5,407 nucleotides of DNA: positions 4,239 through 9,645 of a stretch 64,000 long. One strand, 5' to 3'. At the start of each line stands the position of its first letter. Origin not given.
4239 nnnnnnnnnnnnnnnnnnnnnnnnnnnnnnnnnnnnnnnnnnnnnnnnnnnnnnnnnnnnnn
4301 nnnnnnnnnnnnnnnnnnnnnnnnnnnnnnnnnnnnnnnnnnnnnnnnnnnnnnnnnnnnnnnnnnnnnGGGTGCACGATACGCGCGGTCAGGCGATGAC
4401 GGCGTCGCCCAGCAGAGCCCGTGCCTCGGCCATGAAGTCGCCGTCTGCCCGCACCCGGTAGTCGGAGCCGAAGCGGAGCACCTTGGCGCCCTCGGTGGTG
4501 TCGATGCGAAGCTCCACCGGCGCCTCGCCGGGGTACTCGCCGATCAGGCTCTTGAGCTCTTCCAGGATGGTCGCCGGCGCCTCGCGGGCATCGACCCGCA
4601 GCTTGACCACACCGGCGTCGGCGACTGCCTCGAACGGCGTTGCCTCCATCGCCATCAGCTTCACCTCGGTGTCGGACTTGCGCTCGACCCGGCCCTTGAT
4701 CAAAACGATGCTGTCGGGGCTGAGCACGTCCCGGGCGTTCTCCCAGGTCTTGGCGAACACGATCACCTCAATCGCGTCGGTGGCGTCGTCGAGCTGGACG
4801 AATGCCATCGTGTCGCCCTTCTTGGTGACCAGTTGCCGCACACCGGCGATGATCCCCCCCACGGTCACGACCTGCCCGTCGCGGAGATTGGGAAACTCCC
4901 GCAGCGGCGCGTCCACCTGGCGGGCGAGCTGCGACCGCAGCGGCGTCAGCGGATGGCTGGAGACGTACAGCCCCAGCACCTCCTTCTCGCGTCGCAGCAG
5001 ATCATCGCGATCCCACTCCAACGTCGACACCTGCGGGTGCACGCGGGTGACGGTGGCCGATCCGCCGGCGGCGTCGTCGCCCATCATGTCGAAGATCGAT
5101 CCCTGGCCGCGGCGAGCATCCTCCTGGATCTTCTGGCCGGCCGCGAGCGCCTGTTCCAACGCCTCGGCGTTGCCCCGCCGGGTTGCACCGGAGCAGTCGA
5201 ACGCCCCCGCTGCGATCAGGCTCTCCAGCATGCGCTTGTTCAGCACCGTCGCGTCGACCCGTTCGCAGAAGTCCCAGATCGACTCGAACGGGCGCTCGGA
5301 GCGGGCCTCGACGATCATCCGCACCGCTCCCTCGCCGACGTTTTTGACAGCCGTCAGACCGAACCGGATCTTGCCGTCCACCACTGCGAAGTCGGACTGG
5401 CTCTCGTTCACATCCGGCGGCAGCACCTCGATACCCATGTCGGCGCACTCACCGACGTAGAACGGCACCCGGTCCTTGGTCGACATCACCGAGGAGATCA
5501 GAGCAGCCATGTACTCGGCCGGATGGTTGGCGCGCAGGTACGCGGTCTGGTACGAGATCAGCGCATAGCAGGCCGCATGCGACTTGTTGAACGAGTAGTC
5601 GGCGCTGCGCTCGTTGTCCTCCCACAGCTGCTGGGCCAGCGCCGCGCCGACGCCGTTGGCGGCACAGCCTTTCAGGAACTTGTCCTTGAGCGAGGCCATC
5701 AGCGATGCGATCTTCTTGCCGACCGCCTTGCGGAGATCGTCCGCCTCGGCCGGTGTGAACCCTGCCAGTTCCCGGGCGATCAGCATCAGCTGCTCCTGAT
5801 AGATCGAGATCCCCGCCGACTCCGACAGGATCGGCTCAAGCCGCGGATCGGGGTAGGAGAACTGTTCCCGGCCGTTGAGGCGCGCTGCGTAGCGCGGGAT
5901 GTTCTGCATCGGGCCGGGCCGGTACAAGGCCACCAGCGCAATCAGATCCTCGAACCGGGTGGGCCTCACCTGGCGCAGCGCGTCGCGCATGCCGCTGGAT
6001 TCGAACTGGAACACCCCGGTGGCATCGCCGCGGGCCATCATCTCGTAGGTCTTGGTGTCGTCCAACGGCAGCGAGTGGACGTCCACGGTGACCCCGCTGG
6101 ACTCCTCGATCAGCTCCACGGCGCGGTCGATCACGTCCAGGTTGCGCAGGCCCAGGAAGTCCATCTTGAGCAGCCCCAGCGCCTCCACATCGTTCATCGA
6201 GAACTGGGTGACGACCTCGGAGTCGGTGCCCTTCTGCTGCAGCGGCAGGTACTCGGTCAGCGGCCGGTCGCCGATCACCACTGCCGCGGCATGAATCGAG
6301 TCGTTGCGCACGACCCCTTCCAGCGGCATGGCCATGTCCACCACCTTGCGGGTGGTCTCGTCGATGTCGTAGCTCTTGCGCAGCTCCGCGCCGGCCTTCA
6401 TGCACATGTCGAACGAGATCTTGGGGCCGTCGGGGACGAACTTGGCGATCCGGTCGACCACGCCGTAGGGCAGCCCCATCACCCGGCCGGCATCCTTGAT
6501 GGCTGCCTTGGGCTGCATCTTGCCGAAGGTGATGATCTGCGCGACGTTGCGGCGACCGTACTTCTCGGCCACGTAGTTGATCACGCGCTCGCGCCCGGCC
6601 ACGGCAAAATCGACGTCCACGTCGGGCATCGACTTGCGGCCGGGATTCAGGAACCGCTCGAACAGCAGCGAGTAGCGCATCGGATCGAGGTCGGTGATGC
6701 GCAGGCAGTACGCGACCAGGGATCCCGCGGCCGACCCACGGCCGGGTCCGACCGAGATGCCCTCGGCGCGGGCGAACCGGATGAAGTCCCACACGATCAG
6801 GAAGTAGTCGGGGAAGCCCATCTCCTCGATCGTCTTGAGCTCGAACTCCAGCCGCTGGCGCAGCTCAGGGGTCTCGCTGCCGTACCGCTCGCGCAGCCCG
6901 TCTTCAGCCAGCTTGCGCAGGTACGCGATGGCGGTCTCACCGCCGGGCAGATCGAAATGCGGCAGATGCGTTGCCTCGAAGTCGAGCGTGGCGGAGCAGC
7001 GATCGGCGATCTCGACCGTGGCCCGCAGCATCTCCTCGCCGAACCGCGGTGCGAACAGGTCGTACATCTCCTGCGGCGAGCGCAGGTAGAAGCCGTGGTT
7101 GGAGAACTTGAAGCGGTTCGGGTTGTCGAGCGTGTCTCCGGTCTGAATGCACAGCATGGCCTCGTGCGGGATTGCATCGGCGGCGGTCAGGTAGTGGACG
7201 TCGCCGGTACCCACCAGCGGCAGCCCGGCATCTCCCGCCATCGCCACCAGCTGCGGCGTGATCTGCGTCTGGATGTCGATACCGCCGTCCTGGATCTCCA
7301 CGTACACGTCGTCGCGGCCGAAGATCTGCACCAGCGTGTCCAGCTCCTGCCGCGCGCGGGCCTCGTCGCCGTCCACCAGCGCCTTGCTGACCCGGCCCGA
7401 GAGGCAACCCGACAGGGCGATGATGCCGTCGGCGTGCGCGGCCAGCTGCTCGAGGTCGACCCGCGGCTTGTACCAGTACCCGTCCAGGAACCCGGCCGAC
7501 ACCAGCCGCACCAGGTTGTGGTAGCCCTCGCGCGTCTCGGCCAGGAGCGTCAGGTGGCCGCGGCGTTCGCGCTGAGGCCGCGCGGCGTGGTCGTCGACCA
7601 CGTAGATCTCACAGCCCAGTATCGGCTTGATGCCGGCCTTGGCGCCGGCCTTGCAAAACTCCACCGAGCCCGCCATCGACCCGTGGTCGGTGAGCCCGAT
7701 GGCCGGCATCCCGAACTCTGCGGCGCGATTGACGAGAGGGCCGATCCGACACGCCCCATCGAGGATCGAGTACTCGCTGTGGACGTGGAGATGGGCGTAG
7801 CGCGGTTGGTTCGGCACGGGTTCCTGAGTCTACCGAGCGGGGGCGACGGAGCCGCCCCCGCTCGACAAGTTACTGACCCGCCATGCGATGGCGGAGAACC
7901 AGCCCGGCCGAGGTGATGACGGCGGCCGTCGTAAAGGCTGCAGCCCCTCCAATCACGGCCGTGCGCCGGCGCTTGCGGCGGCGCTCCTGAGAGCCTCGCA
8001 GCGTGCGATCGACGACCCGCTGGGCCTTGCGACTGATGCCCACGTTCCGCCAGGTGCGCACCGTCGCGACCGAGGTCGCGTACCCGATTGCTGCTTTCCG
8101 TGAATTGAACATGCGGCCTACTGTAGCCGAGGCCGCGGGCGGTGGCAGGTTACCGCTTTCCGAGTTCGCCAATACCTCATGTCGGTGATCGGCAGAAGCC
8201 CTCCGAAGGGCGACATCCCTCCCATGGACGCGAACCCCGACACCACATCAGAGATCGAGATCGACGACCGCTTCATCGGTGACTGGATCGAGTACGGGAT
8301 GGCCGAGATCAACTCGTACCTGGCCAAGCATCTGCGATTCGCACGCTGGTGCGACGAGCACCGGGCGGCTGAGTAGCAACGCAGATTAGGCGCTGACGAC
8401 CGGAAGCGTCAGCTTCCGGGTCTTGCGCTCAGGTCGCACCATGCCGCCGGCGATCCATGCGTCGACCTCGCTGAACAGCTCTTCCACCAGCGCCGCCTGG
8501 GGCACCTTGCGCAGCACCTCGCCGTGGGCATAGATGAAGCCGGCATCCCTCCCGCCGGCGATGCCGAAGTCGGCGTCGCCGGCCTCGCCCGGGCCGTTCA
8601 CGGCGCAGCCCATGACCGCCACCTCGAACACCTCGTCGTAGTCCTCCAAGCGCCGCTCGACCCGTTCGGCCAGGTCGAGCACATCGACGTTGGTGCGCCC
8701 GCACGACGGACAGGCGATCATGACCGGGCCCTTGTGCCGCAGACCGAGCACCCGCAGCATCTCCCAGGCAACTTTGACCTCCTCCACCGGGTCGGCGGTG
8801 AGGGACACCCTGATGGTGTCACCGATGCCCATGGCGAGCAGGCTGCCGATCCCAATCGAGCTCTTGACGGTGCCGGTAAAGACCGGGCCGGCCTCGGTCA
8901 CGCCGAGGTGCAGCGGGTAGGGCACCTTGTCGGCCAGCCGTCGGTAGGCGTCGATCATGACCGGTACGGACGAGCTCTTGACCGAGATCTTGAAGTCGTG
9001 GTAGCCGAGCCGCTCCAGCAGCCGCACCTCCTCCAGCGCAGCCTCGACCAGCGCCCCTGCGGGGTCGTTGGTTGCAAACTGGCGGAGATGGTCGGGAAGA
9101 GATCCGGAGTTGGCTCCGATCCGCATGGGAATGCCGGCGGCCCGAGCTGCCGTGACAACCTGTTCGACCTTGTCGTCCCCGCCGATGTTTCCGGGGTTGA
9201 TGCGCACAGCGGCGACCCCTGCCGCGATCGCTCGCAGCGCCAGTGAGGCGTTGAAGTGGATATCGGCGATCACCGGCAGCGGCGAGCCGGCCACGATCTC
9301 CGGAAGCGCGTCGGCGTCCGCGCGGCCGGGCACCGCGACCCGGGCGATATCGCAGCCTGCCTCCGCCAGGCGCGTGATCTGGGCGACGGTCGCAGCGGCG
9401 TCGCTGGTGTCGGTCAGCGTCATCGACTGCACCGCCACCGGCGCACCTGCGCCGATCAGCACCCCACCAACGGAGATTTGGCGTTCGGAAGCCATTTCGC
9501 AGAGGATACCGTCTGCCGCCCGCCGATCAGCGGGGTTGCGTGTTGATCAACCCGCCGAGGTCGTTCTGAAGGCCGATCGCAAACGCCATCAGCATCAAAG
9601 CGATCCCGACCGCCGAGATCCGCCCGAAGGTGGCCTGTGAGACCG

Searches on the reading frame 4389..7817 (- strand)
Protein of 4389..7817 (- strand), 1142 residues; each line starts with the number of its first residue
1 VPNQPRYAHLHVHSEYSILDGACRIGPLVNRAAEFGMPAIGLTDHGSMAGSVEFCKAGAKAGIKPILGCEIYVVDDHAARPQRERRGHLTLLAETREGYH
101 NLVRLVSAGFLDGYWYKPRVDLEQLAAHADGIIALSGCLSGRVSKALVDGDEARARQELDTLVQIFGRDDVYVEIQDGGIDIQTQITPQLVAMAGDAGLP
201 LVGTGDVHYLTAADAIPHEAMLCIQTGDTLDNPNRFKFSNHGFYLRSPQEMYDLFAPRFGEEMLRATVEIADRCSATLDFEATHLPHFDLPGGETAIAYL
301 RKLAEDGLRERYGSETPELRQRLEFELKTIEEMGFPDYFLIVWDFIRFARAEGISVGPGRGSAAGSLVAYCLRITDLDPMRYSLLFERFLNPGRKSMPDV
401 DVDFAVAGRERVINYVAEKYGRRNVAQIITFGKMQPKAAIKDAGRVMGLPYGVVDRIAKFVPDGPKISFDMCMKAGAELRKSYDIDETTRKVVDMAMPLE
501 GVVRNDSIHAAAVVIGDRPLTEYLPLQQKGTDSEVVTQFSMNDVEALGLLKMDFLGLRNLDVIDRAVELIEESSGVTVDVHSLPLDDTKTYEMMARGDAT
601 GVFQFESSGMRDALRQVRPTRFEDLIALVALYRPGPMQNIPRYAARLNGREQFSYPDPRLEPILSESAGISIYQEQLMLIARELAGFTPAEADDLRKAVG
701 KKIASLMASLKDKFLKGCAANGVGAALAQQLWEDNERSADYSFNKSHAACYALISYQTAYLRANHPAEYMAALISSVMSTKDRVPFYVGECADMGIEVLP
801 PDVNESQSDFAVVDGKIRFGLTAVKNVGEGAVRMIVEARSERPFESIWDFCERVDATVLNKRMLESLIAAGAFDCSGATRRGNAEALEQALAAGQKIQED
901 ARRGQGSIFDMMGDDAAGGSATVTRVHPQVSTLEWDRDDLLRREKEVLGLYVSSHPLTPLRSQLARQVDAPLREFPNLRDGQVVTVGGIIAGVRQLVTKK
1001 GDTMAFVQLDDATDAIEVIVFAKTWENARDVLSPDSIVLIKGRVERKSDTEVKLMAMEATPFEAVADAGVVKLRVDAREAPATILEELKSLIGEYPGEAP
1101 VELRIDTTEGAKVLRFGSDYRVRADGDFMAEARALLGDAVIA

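Call 48: search_protein_families(library=pfam, proteins=[window:4389-7817:-], max_evalue=0.0001)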
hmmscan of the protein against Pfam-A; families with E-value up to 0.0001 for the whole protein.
window:4389-7817:- (1142 aa): 5 families
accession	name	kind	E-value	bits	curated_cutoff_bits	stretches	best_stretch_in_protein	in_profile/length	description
PF07733.18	DNA_pol3_alpha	-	6.8e-100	334.4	23.9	1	299-556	2-260/260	Bacterial DNA polymerase III alpha NTPase domain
PF17657.6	DNA_pol3_finger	-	4.5e-59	198.9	22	1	559-722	1-166/166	Bacterial DNA polymerase III alpha subunit finger domain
PF02811.25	PHP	-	1.9e-54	184.9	26.4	1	9-177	1-163/164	PHP domain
PF14579.12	HHH_6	-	2.7e-32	111.3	25.6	1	795-881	1-88/90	Helix-hairpin-helix motif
PF01336.31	tRNA_anti-codon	-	5.6e-11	42.7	27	1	984-1059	1-72/75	OB-fold nucleic acid binding domain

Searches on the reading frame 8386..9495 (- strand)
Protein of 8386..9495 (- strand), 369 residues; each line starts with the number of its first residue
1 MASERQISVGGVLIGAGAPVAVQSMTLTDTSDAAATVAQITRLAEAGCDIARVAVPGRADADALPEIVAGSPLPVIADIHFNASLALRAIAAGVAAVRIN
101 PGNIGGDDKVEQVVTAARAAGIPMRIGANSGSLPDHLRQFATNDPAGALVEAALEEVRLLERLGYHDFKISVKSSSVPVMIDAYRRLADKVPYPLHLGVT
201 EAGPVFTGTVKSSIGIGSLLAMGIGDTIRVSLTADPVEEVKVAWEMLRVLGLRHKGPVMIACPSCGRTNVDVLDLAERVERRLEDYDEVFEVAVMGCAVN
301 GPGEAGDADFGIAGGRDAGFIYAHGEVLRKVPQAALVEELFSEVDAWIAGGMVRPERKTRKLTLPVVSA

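Call 48: search_protein_families(library=pfam, proteins=[window:8386-9495:-], max_evalue=0.0001)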
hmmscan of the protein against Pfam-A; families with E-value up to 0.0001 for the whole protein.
window:8386-9495:- (369 aa): 1 family
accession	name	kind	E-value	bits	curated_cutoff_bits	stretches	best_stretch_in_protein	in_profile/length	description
PF04551.19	GcpE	-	2.7e-140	467.7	32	1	5-345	2-342/343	GcpE protein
